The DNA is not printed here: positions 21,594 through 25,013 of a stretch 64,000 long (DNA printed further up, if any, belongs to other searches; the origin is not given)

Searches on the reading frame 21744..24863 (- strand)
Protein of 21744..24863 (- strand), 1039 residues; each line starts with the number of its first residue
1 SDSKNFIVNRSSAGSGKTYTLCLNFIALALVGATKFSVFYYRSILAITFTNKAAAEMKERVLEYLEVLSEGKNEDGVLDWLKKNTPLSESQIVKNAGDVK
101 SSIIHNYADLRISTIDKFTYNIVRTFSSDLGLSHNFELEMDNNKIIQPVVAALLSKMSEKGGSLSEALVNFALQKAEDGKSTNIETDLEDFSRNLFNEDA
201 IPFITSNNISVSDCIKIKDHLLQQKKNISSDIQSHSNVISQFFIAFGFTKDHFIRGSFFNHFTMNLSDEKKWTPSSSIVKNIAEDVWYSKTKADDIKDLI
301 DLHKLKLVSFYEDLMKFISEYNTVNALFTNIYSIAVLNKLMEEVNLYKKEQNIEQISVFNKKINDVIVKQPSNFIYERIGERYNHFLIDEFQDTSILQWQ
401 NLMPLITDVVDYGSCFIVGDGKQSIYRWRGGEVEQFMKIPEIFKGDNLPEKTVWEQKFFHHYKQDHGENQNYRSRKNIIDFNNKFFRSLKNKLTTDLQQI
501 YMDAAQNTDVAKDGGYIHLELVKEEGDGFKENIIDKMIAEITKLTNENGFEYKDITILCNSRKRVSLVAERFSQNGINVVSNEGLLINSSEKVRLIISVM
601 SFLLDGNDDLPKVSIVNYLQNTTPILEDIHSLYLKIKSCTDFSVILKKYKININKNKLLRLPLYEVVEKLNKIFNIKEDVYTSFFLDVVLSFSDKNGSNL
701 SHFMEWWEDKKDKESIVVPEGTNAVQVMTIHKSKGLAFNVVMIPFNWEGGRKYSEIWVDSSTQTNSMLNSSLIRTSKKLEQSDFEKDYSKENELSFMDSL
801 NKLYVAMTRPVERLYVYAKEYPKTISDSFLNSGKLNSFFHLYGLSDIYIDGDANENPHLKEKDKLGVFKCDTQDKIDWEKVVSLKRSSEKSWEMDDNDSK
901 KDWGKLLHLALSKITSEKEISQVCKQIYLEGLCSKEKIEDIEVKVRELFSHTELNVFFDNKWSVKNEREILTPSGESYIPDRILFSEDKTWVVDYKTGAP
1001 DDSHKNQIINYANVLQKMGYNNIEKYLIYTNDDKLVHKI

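Call 45: search_protein_families(library=pfam, proteins=[window:21744-24863:-], max_evalue=0.0001)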
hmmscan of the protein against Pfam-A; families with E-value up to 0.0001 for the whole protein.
window:21744-24863:- (1039 aa): 4 families
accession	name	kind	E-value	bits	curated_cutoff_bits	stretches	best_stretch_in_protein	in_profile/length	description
PF00580.27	UvrD-helicase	-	4.3e-34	118.9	23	2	11-239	20-216/271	UvrD/REP helicase N-terminal domain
PF13361.12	UvrD_C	-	1.4e-20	74.5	25.6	2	469-610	4-129/350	UvrD-like helicase C-terminal domain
PF13245.12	AAA_19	-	1.8e-10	41.6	25.1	0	11-62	18-62/134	AAA domain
PF13538.12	UvrD_C_2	-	1.5e-06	28.4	27.4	0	727-745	4-24/52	UvrD-like helicase C-terminal domain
